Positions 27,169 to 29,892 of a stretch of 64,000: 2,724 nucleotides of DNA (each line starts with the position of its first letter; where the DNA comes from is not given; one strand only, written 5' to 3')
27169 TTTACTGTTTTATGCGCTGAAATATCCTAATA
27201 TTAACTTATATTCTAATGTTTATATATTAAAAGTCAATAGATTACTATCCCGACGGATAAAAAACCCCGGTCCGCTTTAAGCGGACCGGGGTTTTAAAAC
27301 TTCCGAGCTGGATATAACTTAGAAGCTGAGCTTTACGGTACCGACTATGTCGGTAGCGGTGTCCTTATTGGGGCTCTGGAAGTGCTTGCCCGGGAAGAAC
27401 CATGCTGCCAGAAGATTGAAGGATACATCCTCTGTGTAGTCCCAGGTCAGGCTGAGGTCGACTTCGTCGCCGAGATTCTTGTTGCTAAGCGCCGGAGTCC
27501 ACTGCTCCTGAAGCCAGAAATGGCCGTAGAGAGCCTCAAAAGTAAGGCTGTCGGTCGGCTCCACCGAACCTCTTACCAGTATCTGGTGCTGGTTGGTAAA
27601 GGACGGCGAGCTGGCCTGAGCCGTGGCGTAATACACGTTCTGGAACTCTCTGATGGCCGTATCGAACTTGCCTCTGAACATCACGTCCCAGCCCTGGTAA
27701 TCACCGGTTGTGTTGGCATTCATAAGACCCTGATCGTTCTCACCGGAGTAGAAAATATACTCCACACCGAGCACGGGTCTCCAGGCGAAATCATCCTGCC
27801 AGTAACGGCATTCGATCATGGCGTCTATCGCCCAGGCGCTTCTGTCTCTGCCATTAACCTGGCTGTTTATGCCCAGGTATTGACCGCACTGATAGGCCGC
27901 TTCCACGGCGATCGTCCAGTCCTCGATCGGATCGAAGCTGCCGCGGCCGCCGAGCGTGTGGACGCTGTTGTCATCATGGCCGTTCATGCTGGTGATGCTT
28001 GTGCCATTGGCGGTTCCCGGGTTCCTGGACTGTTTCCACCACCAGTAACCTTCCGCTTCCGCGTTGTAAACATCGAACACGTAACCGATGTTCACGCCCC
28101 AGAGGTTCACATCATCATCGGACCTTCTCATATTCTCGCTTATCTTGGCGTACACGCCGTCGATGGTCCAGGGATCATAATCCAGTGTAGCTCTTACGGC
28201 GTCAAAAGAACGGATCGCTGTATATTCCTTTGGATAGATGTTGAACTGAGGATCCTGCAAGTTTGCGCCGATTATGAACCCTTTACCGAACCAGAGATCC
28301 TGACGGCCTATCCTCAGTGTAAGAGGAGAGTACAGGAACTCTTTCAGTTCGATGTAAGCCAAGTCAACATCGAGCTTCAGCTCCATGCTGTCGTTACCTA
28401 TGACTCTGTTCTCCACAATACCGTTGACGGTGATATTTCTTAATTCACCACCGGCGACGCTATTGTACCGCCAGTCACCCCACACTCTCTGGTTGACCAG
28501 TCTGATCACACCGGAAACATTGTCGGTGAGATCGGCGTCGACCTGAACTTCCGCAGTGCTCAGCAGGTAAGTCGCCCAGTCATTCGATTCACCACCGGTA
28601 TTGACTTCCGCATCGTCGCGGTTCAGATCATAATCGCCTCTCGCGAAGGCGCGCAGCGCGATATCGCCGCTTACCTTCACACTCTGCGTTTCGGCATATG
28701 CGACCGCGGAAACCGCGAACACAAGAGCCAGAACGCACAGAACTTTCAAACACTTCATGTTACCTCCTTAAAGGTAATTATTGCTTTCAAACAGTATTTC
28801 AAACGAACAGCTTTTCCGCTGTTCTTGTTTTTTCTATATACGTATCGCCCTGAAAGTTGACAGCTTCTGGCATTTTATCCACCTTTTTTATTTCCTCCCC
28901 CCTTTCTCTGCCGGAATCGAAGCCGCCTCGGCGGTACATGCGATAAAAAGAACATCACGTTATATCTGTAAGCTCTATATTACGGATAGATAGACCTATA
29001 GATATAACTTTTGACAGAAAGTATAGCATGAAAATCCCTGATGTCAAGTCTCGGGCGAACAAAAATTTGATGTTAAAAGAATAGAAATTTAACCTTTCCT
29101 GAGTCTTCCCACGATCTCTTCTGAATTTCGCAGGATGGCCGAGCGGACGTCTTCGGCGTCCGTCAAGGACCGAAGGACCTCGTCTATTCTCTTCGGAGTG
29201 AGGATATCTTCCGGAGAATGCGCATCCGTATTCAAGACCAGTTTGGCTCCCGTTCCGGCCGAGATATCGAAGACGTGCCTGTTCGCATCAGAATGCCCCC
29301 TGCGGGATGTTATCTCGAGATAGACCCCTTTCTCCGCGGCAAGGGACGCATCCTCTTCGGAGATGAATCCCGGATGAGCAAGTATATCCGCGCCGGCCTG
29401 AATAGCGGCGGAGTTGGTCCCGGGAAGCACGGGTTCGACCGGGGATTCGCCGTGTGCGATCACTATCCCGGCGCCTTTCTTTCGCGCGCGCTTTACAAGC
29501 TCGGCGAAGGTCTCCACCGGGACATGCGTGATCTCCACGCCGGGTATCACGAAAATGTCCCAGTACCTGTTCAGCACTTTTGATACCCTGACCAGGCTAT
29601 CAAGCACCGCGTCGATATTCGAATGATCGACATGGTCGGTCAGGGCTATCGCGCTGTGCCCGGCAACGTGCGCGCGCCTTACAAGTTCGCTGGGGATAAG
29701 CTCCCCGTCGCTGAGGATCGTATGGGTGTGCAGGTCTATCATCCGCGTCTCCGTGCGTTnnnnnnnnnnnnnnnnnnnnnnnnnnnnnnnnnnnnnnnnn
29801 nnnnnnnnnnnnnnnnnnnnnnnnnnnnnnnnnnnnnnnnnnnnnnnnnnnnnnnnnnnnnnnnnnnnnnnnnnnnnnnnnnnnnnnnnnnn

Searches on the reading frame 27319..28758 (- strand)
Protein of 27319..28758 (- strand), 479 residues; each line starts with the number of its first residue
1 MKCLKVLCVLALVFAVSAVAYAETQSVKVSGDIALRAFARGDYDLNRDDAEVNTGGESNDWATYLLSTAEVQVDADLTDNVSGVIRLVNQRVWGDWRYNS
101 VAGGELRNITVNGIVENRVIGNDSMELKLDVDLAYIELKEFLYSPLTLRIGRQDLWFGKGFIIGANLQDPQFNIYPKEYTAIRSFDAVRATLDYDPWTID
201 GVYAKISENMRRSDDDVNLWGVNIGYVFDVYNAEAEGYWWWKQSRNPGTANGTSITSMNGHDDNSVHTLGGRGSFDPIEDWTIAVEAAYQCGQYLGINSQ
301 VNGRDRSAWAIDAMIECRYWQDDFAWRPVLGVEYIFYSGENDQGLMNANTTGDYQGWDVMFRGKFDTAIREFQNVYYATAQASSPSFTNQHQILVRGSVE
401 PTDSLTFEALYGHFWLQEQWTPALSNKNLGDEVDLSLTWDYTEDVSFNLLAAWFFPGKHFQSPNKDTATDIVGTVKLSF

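Call 11: search_protein_families(library=pfam, proteins=[window:27319-28758:-], max_evalue=0.01)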
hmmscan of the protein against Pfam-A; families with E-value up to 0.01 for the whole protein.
window:27319-28758:- (479 aa): 2 families
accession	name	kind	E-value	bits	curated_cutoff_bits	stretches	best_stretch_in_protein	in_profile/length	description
PF13372.12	Alginate_exp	-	4.8e-19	68.8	25.2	1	126-471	73-392/395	Alginate export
PF23981.1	DUF7305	-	0.0031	17.9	27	1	22-85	82-144/185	Domain of unknown function (DUF7305)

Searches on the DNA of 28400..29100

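Call 72: search_with_rna_model(model_id=R2, source=window, start=28400, end=29100, max_evalue=0.1, show_alignments=2)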
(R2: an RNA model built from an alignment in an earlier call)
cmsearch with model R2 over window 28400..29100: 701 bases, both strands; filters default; matches with E-value up to 0.1: 1.
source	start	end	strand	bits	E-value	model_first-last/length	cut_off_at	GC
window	28620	28736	-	49.5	4.9e-11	1-129/129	no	0.59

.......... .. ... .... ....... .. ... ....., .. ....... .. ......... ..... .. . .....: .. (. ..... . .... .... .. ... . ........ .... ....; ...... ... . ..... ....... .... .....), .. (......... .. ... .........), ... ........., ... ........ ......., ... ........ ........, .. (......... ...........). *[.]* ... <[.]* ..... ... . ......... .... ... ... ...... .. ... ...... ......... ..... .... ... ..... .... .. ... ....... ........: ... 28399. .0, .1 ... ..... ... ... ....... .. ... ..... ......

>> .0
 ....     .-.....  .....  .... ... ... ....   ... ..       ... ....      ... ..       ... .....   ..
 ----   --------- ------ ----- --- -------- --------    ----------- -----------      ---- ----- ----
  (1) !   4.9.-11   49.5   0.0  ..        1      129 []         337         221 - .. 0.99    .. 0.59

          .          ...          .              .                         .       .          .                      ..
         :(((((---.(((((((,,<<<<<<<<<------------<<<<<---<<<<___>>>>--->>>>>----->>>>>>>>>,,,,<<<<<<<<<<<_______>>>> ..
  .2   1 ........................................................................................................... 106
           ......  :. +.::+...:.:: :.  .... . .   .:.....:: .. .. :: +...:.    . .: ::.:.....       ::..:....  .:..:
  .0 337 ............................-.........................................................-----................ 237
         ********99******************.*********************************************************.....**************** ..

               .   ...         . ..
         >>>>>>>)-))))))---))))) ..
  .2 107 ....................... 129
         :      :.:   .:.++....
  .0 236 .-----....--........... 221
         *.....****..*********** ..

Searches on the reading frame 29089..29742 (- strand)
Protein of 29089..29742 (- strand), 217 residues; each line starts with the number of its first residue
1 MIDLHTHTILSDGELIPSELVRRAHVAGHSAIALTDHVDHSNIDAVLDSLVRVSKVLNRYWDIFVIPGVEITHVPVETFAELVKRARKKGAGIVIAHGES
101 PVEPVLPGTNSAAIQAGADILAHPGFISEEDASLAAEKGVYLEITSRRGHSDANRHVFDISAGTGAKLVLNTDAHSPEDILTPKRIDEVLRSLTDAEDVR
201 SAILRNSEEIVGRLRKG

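Call 11: search_protein_families(library=pfam, proteins=[window:29089-29742:-], max_evalue=0.01)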
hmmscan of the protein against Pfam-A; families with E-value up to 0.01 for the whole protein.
window:29089-29742:- (217 aa): 1 family
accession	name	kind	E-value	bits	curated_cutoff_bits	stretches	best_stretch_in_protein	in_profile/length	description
PF02811.25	PHP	-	2.4e-08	34.9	26.4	1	3-76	1-68/164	PHP domain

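Call 41: find_homologous_proteins(query=window:29089-29742:-, max_evalue=1e-20)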
Query window:29089-29742:- (217 aa): 7973 proteins with E <= 1e-20 among 8000 candidates; the best 120 are listed.
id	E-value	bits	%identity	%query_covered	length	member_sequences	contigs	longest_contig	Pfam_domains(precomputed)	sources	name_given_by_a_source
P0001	3.9e-129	447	96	100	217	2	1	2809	PF02811.27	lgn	-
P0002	1.6e-108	379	82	99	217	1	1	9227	PF02811.27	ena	-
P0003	3.6e-107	375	80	99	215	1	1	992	PF02811.27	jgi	jgi:putative hydrolase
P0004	2.2e-102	359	76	99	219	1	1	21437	PF02811.27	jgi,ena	-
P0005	3.0e-102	359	76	100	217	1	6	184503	PF02811.27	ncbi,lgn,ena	ncbi:MAG: histidinol phosphate phosphatase domain-containing protein [Candidatus Omnitrophota bacter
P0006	2.4e-101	356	77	99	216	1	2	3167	PF02811.27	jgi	-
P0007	6.8e-100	351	75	99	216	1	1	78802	PF02811.27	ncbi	ncbi:histidinol phosphate phosphatase domain-containing protein [Candidatus Omnitrophota bacterium]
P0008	3.0e-99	349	74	99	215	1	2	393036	PF02811.27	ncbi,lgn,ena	-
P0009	8.8e-99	347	73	99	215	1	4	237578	PF02811.27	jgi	-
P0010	2.4e-97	343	71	100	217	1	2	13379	PF02811.27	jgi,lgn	jgi:histidinol phosphatase-like PHP family hydrolase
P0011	2.7e-97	343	71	100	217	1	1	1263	PF02811.27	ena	-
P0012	4.0e-97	342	71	100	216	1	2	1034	PF02811.27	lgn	-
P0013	4.3e-97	342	75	96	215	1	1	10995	PF02811.27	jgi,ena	-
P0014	4.7e-97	342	73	100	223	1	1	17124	PF02811.27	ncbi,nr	ncbi:MAG: histidinol phosphate phosphatase domain-containing protein [Candidatus Omnitrophota bacter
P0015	2.7e-96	339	73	99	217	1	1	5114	PF02811.27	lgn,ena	-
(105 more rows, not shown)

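Call 42: find_encoding_contigs(protein=P0001, flank=10000, max_places=2)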
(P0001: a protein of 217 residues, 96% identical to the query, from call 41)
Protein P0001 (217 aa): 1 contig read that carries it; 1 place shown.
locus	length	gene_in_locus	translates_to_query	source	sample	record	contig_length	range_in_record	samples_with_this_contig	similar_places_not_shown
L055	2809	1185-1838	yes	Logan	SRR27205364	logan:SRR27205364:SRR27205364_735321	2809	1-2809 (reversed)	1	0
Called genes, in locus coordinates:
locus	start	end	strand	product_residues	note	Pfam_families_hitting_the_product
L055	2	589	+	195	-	?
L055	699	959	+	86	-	-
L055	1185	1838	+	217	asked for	PF02811:PHP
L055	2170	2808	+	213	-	?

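Call 43: find_encoding_contigs(protein=P0002, flank=10000, max_places=2)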
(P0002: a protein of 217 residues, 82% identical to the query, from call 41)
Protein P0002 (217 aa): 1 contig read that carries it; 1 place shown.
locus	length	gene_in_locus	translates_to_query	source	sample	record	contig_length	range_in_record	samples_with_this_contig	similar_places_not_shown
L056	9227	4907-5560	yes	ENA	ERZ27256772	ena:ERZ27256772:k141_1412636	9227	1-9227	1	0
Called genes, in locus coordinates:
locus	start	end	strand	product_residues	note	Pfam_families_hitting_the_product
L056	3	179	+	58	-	?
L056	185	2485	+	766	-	PF00989:PAS, PF08448:PAS_4, PF13426:PAS_9, PF00989:PAS, PF08448:PAS_4, PF13426:PAS_9, PF08447:PAS_3, PF08447:PAS_3, +5 more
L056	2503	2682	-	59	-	-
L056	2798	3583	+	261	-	PF00535:Glycos_transf_2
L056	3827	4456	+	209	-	PF01841:Transglut_core (weak)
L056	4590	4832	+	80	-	-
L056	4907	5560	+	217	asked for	PF02811:PHP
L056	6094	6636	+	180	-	PF00881:Nitroreductase, PF14512:TM1586_NiRdase (weak)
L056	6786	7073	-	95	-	-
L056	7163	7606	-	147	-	PF00072:Response_reg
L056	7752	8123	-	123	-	-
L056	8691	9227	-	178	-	?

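Call 44: find_encoding_contigs(protein=P0005, flank=10000, max_places=2)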
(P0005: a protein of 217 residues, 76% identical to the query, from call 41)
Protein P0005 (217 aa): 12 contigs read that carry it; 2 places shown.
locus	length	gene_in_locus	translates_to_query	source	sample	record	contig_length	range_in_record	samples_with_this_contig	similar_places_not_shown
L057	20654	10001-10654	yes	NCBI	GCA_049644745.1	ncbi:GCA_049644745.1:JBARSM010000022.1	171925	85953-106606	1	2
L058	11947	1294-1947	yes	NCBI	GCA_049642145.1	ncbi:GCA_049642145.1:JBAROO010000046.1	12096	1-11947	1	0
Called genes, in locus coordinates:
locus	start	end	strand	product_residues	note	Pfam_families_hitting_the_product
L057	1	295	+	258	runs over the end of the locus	PF13650:Asp_protease_2, PF13975:gag-asp_proteas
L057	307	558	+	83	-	-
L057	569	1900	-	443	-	PF00324:AA_permease, PF13520:AA_permease_2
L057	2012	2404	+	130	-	PF01880:Desulfoferrodox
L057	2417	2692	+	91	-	-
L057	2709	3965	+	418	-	PF07690:MFS_1, PF11700:ATG22, PF07690:MFS_1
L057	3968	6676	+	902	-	PF00501:AMP-binding, PF00550:PP-binding (weak), PF01553:Acyltransferase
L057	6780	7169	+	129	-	PF00072:Response_reg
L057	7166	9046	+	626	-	PF00989:PAS, PF08448:PAS_4, PF08447:PAS_3 (weak), PF13426:PAS_9, PF08447:PAS_3, PF00512:HisKA, PF02518:HATPase_c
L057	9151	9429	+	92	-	-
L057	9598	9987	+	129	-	PF09394:Inhibitor_I42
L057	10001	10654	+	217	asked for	PF02811:PHP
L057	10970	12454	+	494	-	PF13372:Alginate_exp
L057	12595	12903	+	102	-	PF09685:MamF_MmsF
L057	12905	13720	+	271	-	PF11249:DUF3047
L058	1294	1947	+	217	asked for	PF02811:PHP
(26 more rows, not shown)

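Call 46: find_encoding_contigs(protein=P0004, flank=10000, max_places=1)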
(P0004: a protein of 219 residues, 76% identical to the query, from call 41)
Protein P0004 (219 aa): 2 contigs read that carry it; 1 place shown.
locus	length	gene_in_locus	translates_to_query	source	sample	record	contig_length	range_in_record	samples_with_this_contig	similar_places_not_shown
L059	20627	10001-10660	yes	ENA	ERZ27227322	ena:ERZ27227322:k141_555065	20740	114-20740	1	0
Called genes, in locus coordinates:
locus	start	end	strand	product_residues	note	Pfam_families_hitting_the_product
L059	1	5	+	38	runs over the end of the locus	?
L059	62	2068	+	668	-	-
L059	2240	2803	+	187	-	-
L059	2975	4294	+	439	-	PF13676:TIR_2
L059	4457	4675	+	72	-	PF01381:HTH_3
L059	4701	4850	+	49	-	-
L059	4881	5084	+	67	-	PF12728:HTH_17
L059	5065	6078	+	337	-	PF24624:Int_N, PF00589:Phage_integrase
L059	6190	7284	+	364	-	PF13784:Fic_N, PF02661:Fic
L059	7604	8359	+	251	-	PF00072:Response_reg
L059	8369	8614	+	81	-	PF05175:MTS (weak)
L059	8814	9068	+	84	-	-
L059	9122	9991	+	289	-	PF01541:GIY-YIG, PF01841:Transglut_core (weak)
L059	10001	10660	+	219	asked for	PF02811:PHP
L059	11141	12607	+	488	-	PF13372:Alginate_exp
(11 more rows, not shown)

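Call 47: find_encoding_contigs(protein=P0008, flank=10000, max_places=1)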
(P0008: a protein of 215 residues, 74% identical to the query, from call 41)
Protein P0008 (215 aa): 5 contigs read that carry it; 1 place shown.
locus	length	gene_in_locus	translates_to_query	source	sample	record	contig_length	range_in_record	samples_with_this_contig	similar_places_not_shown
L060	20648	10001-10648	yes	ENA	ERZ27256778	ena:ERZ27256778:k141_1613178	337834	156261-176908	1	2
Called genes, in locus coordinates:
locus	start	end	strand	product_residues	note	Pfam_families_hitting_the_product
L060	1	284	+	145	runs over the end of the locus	PF00300:His_Phos_1 (weak)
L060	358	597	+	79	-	-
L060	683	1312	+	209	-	PF09851:SHOCT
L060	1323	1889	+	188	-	-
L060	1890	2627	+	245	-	PF11249:DUF3047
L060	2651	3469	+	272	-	PF13444:Acetyltransf_5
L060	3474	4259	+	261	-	PF01553:Acyltransferase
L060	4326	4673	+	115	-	PF07963:N_methyl (weak)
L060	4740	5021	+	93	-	-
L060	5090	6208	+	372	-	-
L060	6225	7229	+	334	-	PF03783:CsgG, PF16539:FlgT_M (weak)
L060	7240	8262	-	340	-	PF04773:FecR, PF02169:LPP20 (weak)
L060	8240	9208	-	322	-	-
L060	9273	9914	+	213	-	-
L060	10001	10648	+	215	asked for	PF02811:PHP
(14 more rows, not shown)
